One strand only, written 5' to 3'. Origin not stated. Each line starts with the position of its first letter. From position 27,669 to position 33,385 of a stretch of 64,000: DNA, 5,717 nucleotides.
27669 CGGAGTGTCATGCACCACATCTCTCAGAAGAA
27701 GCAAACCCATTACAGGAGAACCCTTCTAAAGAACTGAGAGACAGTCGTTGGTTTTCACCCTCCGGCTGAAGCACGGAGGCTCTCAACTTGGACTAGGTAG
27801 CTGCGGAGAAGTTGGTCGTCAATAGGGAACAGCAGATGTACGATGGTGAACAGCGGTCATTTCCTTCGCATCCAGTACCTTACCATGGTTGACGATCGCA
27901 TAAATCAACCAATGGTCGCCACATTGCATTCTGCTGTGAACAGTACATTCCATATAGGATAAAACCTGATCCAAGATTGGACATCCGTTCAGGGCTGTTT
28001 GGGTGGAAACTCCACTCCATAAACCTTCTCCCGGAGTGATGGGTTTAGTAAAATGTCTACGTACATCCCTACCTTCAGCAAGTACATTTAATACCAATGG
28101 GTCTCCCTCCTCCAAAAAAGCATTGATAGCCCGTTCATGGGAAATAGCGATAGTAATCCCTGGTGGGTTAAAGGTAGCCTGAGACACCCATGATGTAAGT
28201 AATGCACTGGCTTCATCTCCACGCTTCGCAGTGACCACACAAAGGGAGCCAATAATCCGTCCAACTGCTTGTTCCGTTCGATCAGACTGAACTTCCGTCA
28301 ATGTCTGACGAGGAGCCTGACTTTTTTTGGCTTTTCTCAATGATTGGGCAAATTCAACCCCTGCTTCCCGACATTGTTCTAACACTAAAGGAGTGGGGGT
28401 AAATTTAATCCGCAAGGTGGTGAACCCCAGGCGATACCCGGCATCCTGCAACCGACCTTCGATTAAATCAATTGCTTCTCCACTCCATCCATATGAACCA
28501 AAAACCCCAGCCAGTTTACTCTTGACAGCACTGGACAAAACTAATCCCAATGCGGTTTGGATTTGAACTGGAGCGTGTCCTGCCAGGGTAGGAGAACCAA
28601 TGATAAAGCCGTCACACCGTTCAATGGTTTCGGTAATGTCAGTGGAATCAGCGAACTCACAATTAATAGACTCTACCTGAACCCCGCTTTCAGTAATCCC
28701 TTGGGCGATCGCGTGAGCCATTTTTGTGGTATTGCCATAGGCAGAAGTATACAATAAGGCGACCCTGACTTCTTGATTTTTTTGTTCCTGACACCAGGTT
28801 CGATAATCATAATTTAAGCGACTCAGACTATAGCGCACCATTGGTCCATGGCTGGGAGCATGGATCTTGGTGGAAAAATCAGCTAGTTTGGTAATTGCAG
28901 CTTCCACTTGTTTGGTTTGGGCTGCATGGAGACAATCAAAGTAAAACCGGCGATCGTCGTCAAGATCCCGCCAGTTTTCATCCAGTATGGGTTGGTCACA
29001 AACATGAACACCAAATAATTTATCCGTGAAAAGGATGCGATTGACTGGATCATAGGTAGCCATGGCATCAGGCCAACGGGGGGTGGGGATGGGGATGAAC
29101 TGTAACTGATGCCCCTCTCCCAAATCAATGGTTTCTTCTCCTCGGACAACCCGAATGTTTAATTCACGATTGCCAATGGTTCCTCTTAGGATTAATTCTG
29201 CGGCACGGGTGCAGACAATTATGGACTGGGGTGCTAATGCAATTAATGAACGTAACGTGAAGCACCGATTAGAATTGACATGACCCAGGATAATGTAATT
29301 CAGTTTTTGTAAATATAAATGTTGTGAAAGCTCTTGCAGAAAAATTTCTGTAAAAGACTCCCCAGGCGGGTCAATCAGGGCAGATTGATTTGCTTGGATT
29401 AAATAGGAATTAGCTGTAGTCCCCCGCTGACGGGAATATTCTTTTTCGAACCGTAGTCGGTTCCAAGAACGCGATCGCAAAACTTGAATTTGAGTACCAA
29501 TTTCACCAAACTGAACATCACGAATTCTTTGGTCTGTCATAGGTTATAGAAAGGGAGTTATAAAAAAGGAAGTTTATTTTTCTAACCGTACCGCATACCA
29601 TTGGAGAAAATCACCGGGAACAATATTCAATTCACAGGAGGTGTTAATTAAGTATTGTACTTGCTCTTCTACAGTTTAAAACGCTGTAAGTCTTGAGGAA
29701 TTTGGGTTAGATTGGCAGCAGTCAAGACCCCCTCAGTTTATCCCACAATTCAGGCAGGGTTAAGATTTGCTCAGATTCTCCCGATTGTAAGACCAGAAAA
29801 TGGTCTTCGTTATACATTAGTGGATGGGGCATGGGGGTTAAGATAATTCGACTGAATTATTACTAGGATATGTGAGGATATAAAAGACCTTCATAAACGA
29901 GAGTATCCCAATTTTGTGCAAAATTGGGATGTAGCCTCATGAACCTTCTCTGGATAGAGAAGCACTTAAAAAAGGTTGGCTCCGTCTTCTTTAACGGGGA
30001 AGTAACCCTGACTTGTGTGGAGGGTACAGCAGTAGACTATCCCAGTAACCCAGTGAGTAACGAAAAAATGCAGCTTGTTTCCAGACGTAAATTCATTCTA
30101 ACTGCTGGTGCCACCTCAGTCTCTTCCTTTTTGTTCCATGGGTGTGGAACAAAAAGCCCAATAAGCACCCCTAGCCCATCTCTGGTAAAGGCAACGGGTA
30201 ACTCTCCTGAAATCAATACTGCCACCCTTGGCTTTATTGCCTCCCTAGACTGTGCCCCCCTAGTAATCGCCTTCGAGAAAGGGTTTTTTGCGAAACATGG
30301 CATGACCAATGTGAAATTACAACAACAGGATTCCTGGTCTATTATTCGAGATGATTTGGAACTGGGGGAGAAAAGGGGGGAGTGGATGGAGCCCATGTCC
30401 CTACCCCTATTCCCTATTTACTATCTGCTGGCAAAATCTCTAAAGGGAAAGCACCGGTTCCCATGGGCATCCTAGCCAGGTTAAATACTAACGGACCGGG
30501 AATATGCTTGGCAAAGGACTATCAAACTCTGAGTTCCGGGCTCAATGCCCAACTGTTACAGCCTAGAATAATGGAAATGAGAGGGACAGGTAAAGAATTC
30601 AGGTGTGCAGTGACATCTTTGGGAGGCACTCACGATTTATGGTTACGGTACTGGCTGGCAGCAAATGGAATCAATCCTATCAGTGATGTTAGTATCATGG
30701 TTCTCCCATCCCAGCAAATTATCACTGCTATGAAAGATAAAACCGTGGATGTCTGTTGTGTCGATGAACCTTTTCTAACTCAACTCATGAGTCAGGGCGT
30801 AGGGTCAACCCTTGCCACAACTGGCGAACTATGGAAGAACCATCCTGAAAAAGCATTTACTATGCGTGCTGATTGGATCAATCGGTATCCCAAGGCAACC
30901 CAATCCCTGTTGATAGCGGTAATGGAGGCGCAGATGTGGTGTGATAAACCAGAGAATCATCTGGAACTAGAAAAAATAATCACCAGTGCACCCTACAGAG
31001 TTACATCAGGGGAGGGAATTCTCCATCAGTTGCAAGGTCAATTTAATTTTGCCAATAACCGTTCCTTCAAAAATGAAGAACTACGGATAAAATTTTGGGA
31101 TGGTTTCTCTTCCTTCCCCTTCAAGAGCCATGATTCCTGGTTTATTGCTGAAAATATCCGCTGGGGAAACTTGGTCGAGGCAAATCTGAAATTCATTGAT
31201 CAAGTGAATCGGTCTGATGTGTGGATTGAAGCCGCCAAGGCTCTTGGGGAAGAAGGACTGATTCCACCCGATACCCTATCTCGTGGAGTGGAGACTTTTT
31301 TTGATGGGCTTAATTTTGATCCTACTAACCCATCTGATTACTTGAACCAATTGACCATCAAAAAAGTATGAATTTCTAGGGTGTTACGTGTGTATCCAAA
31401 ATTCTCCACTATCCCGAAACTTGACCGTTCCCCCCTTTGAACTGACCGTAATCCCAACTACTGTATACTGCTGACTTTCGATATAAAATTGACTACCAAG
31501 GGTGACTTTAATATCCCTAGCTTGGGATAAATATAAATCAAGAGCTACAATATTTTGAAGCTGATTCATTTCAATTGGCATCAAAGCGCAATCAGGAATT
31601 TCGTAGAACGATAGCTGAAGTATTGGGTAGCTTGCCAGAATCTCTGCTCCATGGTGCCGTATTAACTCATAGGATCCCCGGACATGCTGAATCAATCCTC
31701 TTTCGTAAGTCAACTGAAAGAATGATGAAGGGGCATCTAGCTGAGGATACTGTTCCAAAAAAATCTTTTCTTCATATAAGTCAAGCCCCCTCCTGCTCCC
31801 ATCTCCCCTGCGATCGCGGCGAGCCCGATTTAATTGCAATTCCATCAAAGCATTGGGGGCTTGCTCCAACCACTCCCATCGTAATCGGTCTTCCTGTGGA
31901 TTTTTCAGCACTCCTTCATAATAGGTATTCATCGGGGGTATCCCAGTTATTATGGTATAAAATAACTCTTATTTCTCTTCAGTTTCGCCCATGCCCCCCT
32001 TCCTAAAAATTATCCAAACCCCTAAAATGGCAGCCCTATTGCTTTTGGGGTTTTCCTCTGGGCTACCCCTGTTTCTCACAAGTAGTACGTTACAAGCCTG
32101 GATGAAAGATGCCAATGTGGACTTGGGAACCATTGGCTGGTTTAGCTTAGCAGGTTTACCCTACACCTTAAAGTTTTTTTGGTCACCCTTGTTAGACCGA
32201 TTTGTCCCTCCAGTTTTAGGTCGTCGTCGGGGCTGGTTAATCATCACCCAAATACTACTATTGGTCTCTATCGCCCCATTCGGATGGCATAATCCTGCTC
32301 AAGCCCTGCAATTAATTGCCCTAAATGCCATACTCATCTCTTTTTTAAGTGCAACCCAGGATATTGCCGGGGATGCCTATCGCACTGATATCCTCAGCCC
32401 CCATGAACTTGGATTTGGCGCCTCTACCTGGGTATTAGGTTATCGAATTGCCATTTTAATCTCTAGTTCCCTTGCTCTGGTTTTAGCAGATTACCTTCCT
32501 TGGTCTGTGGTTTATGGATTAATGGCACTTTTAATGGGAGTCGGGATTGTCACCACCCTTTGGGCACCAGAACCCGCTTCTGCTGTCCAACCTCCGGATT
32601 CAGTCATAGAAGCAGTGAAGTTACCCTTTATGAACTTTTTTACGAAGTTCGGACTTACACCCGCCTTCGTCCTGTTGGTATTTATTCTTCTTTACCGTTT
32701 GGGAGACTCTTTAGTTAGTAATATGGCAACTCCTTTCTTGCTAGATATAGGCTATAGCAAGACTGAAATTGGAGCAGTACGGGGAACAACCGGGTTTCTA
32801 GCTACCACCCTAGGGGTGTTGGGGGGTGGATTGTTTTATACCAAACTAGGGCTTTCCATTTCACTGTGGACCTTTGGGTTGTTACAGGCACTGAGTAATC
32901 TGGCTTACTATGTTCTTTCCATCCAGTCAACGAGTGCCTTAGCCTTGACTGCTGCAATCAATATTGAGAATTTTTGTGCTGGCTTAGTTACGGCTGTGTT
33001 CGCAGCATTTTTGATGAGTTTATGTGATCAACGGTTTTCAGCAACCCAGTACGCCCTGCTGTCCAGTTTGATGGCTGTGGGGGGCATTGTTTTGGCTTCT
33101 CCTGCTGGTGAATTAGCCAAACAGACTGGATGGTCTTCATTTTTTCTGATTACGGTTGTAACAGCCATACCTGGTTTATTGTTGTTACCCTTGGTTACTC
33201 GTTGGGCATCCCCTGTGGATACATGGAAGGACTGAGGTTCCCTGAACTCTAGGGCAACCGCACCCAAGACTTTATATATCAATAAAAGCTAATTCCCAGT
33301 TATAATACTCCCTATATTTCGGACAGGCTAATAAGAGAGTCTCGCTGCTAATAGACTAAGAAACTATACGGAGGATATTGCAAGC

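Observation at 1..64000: At least about 18 conserved genes are interrupted exactly at homopolymer runs, most likely systematic indel error rather than pseudogenisation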

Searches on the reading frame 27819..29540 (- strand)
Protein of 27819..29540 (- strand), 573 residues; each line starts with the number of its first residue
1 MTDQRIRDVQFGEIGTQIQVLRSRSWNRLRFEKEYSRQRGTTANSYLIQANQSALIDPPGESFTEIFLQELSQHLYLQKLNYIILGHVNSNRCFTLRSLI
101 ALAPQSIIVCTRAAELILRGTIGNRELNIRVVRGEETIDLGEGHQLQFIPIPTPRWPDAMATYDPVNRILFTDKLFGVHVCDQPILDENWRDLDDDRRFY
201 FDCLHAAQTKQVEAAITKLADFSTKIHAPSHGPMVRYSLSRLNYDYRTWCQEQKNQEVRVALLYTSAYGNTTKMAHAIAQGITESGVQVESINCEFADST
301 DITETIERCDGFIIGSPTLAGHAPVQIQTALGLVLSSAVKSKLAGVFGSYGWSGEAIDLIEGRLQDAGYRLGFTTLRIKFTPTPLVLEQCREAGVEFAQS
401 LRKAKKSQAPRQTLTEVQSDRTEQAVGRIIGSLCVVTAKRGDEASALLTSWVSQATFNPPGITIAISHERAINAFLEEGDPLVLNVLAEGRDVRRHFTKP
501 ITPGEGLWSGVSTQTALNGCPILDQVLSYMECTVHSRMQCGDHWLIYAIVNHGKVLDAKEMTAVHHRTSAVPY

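Call 4: find_encoding_contigs(protein=window:27819-29540:-, flank=10000, max_places=10)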
Protein window:27819-29540:- (573 aa): no gene with exactly this product is on record in the collection.
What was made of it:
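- Tried and rejected: Exact look-up of the 573-aa flavodiiron ORF (call 4): found nothing, probably because the start codon differs.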

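Call 6: find_related_loci(query=window:27819-29540:-, collection=genome_contigs, flank=10000)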
Query window:27819-29540:- (573 aa) in genome_contigs; peptide patterns used: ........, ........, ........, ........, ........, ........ (x = any residue, [..] = any of these).
599 stretches matched a pattern (row limit reached: there are more); 574 encode a relative of the query (tblastn E <= 1e-3); the best 80 are kept; 80 distinct loci.
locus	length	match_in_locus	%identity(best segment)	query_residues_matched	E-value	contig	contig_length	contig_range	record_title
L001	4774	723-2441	82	1-573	0e+0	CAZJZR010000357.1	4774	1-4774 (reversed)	MAG TPA_asm: uncultured bacterium isolate binchicken_co209_84 genome assembly, contig: NODE_17030_length_4774_cov_9.4598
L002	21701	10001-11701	65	7-573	0e+0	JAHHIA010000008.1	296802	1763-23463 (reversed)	MAG: Scytolyngbya sp. HA4215-MV1 scaffold_22_c1, whole genome shotgun sequence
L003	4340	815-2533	62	1-573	0e+0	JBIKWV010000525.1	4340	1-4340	MAG: Elainellaceae cyanobacterium isolate ME2015-09-16_3300042289_group6_bin18 Rohwer_bin1281_scaffold_39154_c1, whole g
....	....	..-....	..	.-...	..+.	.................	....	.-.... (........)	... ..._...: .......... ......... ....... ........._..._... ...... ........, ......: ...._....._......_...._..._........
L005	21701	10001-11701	63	7-573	0e+0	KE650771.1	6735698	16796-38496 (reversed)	Fischerella sp. PCC 9431 genomic scaffold Fis9431DRAFT_Scaffold1.2, whole genome shotgun sequence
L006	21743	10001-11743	62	1-573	0e+0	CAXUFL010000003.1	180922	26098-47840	MAG TPA_asm: uncultured bacterium isolate public_SRR1531569_metawrap_bin.1 genome assembly, contig: public_SRR1531569_me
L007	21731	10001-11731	62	1-573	0e+0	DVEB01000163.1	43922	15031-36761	MAG TPA_asm: Synechococcales cyanobacterium M55_K2018_004 NODE_250_length_43922_cov_7.354800, whole genome shotgun seque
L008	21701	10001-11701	62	7-573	0e+0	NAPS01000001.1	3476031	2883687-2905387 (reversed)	Westiellopsis prolifica IICB1 scaffold_1, whole genome shotgun sequence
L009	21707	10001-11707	62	5-573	0e+0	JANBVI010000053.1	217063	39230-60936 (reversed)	MAG: Fischerella sp. CENA71 Contig_53, whole genome shotgun sequence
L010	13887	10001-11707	63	5-573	0e+0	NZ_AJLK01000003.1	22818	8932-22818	Fischerella muscicola PCC 7414 contig00003, whole genome shotgun sequence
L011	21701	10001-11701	62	7-573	0e+0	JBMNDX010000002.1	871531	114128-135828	MAG: Nostochopsis sp. isolate Haneayah contig2, whole genome shotgun sequence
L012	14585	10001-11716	63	2-573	0e+0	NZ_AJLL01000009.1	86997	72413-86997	Fischerella thermalis PCC 7521 contig00009, whole genome shotgun sequence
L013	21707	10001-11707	62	5-573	0e+0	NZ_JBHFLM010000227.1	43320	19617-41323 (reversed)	Pelatocladus sp. BLCC-F211 bin3.fa-227, whole genome shotgun sequence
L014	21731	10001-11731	61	1-573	0e+0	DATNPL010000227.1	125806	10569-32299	MAG TPA_asm: Coleofasciculaceae cyanobacterium isolate SMAG_U16480 k141_11037, whole genome shotgun sequence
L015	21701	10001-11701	61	7-573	0e+0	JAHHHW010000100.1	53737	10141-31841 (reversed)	MAG: Pelatocladus maniniholoensis HA4357-MV3 scaffold_43_c1, whole genome shotgun sequence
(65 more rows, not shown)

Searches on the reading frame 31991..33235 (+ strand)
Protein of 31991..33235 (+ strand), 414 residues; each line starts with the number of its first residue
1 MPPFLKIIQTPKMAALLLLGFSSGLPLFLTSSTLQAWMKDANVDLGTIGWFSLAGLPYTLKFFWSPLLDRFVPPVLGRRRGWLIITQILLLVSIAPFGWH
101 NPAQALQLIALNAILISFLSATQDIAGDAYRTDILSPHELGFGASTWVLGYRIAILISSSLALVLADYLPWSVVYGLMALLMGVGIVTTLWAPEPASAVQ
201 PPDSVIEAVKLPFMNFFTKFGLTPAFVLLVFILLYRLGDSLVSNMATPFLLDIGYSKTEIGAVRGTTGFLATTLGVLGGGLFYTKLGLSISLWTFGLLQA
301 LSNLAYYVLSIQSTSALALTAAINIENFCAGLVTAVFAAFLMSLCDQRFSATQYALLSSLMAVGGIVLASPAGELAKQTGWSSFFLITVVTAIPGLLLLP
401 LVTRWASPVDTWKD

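Call 15: find_encoding_contigs(protein=window:31991-33235:+, flank=10000, max_places=10)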
Protein window:31991-33235:+ (414 aa): 2 contigs read that carry it; 2 places shown.
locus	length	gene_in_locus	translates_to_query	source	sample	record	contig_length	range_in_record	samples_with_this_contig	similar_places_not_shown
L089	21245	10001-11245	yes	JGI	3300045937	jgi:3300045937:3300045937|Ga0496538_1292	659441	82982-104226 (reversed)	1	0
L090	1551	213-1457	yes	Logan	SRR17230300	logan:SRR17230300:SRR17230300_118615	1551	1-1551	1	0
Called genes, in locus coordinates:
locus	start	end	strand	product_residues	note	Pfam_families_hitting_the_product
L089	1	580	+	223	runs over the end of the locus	PF12644:DUF3782 (weak), PF26618:DUF8196 (weak)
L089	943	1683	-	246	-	PF00293:NUDIX, PF14815:NUDIX_4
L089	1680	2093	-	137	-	PF00730:HhH-GPD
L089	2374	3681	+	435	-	PF04244:DPRP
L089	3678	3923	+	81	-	-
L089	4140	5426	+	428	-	PF00875:DNA_photolyase, PF03441:FAD_binding_7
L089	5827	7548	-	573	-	PF19583:ODP, PF00258:Flavodoxin_1, PF01613:Flavin_Reduct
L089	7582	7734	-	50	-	PF12095:CRR7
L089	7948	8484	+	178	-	PF13379:NMT1_2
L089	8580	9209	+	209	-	PF13379:NMT1_2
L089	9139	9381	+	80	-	-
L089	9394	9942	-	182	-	-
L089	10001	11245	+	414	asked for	PF13000:Acatn, PF07690:MFS_1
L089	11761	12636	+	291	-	PF01774:UreD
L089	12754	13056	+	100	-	PF00547:Urease_gamma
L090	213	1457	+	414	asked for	PF13000:Acatn, PF07690:MFS_1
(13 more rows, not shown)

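Call 18: find_homologous_proteins(query=window:31991-33235:+, max_evalue=1e-150)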
Query window:31991-33235:+ (414 aa): 120 proteins with E <= 1e-150 among 8000 candidates.
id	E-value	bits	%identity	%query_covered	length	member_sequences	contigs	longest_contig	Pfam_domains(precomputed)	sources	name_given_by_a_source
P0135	1.7e-255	865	98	100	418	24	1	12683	PF13000.14,PF07690.22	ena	-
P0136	6.7e-179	613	69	99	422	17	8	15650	PF13347.13,PF13000.14,PF07690.22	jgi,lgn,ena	jgi:PAT family beta-lactamase induction signal transducer AmpG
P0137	7.2e-175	600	70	96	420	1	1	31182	PF13347.13,PF13000.14,PF07690.22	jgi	-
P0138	5.2e-173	594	69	97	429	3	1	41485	PF13000.14,PF07690.22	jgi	-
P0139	2.4e-172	592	63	100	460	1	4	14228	PF13000.14,PF07690.22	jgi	jgi:MFS transporter, PAT family, beta-lactamase induction signal transducer AmpG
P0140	5.5e-172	590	67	93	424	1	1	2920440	PF13347.13,PF13000.14,PF07690.22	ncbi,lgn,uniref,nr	ncbi:AmpG family muropeptide MFS transporter [Phormidium sp. CLA17]|uniref:AmpG family muropeptide M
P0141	8.2e-172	590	69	97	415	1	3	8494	PF13000.14,PF07690.22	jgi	jgi:PAT family beta-lactamase induction signal transducer AmpG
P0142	2.9e-170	585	68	93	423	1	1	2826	PF13347.13,PF13000.14,PF12832.14,PF07690.22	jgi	jgi:PAT family beta-lactamase induction signal transducer AmpG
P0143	2.5e-169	582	66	99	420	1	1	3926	PF13000.14,PF07690.22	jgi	jgi:PAT family beta-lactamase induction signal transducer AmpG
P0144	5.1e-169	581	66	97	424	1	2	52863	PF13347.13,PF13000.14,PF07690.22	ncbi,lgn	-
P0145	6.3e-169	580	63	100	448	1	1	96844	PF13000.14,PF07690.22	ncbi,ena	-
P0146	1.2e-168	579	65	97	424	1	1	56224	PF13347.13,PF13000.14,PF07690.22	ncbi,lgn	-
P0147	2.2e-168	579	67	93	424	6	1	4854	PF13347.13,PF13000.14,PF07690.22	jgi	-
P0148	3.3e-168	578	66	97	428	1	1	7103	PF13347.13,PF13000.14,PF07690.22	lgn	-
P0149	5.2e-168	577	64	100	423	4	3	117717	PF13347.13,PF13000.14,PF07690.22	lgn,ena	-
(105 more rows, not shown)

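Call 20: list_cluster_members(proteins=[P0135])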
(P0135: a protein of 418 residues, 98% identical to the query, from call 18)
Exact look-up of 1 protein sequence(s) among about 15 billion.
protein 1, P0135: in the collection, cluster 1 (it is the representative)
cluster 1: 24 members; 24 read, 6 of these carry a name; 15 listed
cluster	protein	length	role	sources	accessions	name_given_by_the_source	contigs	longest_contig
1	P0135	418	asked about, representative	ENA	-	-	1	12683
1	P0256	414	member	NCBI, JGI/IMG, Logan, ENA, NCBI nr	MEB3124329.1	MAG: AmpG family muropeptide MFS transporter [Synechococcales bacterium] | AmpG family muropeptide MFS transporter [Synechococcales bacterium]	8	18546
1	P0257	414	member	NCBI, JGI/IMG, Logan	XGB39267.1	MAG: AmpG family muropeptide MFS transporter [Cyanobacteria bacterium LVE1205-1] | PAT family beta-lactamase induction signal transducer AmpG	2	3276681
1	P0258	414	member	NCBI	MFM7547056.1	MAG: AmpG family muropeptide MFS transporter [Synechococcales cyanobacterium]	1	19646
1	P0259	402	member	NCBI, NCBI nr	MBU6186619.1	MAG: AmpG family muropeptide MFS transporter [Cyanobacteria bacterium REEB444] | AmpG family muropeptide MFS transporter [Cyanobacteria bacterium REEB444]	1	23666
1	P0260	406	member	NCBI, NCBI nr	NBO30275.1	MAG: MFS transporter [Cyanobacteria bacterium WB6_1B_304] | MFS transporter [Cyanobacteria bacterium WB6_1B_304]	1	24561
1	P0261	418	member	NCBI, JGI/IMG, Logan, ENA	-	PAT family beta-lactamase induction signal transducer AmpG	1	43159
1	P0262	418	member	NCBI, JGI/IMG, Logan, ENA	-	-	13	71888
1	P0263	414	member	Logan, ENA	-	-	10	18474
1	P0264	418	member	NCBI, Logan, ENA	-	-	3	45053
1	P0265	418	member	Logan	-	-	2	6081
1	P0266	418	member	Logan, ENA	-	-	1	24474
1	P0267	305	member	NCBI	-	-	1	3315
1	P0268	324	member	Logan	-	-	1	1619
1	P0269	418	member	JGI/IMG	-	-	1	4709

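Call 22: find_encoding_contigs(protein=P0262, flank=10000, max_places=8)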
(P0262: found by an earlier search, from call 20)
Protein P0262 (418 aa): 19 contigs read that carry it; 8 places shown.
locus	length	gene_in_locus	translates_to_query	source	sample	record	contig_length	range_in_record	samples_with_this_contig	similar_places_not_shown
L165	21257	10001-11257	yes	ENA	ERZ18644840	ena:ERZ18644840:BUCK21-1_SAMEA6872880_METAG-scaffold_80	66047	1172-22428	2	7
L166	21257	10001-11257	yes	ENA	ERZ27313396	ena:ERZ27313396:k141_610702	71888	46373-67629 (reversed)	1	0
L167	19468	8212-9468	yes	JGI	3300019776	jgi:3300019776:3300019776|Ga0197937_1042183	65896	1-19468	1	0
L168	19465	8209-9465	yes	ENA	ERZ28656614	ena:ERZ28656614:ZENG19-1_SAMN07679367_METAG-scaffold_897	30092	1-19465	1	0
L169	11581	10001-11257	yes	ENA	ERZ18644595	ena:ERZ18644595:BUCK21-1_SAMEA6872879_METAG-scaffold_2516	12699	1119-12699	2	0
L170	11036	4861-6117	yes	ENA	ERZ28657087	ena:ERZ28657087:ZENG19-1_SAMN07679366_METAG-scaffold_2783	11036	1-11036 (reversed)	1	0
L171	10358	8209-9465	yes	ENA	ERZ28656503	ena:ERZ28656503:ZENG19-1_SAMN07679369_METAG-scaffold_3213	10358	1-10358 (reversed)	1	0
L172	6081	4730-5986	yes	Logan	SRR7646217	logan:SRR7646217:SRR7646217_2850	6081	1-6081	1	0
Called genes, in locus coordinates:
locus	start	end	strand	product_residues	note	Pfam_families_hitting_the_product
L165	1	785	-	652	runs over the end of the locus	?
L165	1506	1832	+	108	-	PF04151:PPC (weak)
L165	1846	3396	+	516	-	PF04244:DPRP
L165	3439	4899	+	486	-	PF00875:DNA_photolyase, PF03441:FAD_binding_7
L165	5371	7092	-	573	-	PF19583:ODP, PF00258:Flavodoxin_1, PF01613:Flavin_Reduct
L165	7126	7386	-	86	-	PF12095:CRR7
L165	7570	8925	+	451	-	PF13379:NMT1_2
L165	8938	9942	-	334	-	-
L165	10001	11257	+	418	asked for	PF13000:Acatn, PF07690:MFS_1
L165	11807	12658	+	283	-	PF01774:UreD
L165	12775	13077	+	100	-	PF00547:Urease_gamma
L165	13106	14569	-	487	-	PF01656:CbiA, PF13500:AAA_26 (faint), PF07685:GATase_3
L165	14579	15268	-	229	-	PF00583:Acetyltransf_1, PF13673:Acetyltransf_10 (weak), PF13508:Acetyltransf_7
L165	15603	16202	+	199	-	PF02698:DUF218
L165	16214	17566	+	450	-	PF25973:BSH_CzcB, PF25881:HH_YBHG, PF25954:Beta-barrel_RND_2, PF25989:YknX_C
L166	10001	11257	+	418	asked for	PF13000:Acatn, PF07690:MFS_1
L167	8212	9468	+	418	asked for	PF13000:Acatn, PF07690:MFS_1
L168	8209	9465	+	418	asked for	PF13000:Acatn, PF07690:MFS_1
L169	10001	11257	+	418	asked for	PF13000:Acatn, PF07690:MFS_1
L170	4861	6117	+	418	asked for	PF13000:Acatn, PF07690:MFS_1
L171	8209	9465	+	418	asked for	PF13000:Acatn, PF07690:MFS_1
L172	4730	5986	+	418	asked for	PF13000:Acatn, PF07690:MFS_1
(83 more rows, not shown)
